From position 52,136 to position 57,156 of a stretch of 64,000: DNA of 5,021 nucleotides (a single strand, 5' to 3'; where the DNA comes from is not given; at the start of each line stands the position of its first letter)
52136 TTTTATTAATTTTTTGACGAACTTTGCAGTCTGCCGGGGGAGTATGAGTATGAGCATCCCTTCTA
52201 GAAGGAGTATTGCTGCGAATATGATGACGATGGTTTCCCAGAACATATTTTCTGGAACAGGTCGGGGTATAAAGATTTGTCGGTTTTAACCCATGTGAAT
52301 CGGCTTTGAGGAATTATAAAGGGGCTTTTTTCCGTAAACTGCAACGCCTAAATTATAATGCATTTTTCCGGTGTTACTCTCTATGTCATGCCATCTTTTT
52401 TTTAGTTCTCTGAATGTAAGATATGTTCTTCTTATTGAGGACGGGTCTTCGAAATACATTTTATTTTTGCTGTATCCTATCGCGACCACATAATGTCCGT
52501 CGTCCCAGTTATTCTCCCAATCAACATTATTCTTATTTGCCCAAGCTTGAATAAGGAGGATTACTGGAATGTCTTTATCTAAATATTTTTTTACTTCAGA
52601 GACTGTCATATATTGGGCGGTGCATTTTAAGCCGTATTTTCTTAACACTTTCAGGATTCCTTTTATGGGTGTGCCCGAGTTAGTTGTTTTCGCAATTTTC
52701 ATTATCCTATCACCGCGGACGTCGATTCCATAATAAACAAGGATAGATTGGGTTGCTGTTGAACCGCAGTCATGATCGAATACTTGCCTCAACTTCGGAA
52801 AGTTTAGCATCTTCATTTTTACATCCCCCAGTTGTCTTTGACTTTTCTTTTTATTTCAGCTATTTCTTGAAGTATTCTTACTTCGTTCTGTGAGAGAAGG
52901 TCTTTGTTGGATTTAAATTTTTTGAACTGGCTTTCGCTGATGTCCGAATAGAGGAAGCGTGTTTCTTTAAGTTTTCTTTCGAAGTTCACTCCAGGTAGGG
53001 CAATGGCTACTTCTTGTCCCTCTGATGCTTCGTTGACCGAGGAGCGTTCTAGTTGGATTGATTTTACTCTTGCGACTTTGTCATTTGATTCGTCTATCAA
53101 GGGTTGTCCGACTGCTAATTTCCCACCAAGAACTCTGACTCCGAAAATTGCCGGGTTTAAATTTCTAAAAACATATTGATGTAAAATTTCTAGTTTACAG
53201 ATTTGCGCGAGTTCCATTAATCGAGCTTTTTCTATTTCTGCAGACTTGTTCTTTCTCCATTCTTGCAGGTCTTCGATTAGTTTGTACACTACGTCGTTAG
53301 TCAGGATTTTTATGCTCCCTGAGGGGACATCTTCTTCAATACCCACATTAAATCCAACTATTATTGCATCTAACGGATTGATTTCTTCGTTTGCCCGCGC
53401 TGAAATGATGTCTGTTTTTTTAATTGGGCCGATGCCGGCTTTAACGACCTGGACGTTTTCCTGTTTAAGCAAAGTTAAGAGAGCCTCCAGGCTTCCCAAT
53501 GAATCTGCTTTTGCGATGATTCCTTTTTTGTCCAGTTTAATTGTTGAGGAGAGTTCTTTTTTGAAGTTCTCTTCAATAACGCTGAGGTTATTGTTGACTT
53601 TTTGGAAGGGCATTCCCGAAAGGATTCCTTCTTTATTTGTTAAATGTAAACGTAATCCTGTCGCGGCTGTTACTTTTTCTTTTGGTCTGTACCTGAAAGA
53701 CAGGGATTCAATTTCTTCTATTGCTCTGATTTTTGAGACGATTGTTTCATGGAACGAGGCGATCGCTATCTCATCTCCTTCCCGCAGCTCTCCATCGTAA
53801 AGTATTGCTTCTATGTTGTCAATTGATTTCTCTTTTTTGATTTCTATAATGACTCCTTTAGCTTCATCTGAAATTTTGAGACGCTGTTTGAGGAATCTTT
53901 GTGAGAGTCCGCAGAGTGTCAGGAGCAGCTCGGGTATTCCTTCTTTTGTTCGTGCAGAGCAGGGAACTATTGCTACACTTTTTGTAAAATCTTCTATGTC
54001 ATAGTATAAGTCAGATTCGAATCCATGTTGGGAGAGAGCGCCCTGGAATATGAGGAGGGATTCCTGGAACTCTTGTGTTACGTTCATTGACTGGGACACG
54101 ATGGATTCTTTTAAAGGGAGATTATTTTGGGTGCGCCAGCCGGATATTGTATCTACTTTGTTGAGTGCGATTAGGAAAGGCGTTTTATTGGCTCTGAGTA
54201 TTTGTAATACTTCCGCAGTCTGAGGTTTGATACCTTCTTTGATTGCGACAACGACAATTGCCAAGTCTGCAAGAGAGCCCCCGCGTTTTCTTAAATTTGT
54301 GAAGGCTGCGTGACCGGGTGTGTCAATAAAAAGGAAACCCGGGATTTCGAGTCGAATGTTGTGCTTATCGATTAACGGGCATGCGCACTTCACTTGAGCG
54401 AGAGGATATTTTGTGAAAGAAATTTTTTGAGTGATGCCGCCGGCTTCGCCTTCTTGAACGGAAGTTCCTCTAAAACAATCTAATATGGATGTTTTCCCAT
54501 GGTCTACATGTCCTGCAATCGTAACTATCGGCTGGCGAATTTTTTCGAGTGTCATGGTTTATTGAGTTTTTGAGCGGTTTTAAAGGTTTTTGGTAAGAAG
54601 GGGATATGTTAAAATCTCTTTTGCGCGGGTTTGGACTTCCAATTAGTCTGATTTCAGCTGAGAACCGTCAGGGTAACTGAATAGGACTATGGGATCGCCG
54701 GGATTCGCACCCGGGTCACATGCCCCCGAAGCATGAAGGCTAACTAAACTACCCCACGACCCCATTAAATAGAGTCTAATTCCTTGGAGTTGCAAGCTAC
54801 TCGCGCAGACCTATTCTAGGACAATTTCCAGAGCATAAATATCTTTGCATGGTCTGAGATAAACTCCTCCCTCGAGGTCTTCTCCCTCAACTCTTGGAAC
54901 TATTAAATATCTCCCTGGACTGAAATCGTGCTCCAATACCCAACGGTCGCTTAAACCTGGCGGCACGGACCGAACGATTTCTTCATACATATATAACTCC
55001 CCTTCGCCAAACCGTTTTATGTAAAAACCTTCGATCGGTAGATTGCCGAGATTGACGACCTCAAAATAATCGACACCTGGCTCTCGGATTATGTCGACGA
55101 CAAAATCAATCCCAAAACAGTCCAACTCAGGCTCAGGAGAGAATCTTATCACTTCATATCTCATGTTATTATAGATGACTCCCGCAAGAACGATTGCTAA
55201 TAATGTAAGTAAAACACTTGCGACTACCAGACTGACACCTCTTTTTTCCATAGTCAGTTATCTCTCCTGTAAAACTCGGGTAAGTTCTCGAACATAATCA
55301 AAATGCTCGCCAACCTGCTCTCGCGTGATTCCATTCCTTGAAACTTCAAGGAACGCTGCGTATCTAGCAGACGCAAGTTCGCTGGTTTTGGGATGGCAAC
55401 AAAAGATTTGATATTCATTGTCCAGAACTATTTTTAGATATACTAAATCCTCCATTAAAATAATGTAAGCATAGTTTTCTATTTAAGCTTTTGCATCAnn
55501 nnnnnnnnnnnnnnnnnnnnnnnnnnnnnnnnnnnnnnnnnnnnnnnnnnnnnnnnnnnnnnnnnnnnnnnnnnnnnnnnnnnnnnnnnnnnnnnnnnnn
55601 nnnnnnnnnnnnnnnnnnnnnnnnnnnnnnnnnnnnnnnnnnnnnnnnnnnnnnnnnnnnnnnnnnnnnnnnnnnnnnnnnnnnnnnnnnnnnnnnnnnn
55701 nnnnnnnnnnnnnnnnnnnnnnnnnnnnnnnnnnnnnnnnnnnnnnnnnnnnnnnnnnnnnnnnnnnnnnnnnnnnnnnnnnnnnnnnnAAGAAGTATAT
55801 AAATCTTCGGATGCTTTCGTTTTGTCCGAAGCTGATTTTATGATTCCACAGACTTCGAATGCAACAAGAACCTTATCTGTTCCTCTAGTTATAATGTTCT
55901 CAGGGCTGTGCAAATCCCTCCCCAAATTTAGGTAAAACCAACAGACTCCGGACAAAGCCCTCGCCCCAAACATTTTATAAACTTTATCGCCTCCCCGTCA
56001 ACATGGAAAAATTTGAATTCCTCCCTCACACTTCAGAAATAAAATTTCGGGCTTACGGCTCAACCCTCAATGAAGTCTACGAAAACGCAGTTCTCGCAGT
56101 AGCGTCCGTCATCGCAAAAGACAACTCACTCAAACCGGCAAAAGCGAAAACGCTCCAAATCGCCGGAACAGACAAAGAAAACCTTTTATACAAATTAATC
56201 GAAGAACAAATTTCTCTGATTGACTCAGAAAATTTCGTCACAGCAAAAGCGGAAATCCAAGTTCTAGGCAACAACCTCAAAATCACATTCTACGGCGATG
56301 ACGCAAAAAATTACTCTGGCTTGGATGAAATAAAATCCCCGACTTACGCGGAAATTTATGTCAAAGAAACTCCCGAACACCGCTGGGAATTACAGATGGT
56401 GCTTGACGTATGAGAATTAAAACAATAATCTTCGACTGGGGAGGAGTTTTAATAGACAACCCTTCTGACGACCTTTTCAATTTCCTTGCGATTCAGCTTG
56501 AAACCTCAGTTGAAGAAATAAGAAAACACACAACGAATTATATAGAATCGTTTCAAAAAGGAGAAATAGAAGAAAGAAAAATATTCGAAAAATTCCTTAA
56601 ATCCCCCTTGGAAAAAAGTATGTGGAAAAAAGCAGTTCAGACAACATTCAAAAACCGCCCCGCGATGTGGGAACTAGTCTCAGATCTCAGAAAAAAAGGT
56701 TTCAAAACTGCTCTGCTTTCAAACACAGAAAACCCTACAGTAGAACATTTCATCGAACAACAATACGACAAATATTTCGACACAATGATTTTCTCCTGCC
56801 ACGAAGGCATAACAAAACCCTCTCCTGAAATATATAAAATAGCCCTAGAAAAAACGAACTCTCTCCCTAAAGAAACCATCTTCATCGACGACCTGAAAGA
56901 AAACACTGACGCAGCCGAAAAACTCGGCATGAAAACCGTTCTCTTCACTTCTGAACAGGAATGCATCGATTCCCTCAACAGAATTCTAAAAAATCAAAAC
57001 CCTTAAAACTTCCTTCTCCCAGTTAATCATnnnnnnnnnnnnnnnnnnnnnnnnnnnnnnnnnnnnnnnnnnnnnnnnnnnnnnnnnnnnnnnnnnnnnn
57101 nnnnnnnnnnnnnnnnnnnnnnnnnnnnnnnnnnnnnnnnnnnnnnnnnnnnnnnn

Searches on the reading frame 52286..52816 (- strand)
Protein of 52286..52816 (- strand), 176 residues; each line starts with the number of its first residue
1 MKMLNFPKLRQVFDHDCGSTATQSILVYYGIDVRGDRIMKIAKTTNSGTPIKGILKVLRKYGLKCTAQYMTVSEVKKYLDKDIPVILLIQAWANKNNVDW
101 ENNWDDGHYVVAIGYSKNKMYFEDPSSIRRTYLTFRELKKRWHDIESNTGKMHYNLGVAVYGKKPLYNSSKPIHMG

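Call 18: search_protein_families(library=pfam, proteins=[window:52286-52816:-], max_evalue=0.001)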
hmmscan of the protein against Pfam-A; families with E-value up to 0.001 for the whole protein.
window:52286-52816:- (176 aa): 3 families
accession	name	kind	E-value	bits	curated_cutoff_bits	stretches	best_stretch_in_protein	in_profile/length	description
PF03412.21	Peptidase_C39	-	5.9e-17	62.2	22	1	9-144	5-123/133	Peptidase C39 family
PF13529.12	Peptidase_C39_2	-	1.3e-14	55.4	24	1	5-125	2-142/143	Peptidase_C39 like family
PF09778.15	Guanylate_cyc_2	-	0.0001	22.1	28.1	0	67-140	109-198/212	Guanylylate cyclase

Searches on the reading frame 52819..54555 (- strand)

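Call 18: search_protein_families(library=pfam, proteins=[window:52819-54555:-], max_evalue=0.001)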
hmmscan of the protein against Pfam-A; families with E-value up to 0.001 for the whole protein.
window:52819-54555:- (578 aa): 5 families
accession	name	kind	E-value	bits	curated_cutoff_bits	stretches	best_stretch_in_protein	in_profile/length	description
PF00009.33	GTP_EFTU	-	2e-31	109.5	26.5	1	10-214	5-182/188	Elongation factor Tu GTP binding domain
PF14578.12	GTP_EFTU_D4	-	1.4e-17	63.8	23.8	1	454-536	4-86/86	Elongation factor Tu domain 4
PF11987.13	IF-2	-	3.7e-16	59.5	27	1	329-430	13-116/117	Translation-initiation factor 2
PF03144.31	GTP_EFTU_D2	-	2e-08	35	30.3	1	471-526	4-64/73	Elongation factor Tu domain 2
PF01926.29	MMR_HSR1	-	4.5e-08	33.6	21.9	1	11-133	2-113/113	50S ribosome-binding GTPase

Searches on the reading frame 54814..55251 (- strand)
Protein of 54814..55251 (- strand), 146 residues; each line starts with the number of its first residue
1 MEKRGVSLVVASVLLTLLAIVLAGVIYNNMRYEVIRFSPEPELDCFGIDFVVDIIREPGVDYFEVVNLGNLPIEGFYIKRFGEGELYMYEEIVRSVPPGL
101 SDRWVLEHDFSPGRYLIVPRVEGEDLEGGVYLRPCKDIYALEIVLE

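Call 8: search_protein_families(library=pfam, proteins=[window:54814-55251:-], max_evalue=0.01)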
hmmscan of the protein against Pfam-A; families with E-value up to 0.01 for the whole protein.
window:54814-55251:- (146 aa): 0 families

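Call 9: search_protein_families(library=ncbifam, proteins=[window:54814-55251:-], max_evalue=10)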
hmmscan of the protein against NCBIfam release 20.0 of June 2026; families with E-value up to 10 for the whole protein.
window:54814-55251:- (146 aa): 2 families
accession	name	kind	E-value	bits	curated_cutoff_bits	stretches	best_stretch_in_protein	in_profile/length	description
TIGR02537.2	arch_flag_Nterm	domain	0.014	14.9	20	1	3-27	2-26/33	archaellin/type IV pilin N-terminal domain-containing protein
NF046073.1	UpsA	equivalog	0.16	12.1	130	1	3-84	1-81/136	pilin subunit UpsA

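Call 10: search_protein_families(library=pfam, proteins=[window:54814-55251:-], max_evalue=10)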
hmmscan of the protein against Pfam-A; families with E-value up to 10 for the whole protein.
window:54814-55251:- (146 aa): 0 families

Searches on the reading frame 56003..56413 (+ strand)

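Call 19: search_protein_families(library=pfam, proteins=[window:56003-56413:+], max_evalue=0.001)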
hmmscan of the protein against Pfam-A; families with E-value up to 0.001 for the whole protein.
window:56003-56413:+ (136 aa): 1 family
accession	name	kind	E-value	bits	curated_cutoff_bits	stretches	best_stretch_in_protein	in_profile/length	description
PF01951.21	Archease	-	4.6e-27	95.4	25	1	4-136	1-136/136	Archease protein family (MTH1598/TM1083)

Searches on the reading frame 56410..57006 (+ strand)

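Call 19: search_protein_families(library=pfam, proteins=[window:56410-57006:+], max_evalue=0.001)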
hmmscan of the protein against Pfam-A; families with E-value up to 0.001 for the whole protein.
window:56410-57006:+ (198 aa): 3 families
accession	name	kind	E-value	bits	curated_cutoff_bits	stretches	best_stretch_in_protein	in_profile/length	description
PF00702.32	Hydrolase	-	3.8e-20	73.5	26.4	1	3-173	1-191/191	haloacid dehalogenase-like hydrolase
PF13419.12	HAD_2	-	8.8e-18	65.5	23.8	1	6-178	1-177/178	Haloacid dehalogenase-like hydrolase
PF13242.12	Hydrolase_like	-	2.1e-05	24.7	22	1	135-189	3-58/75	HAD-hyrolase-like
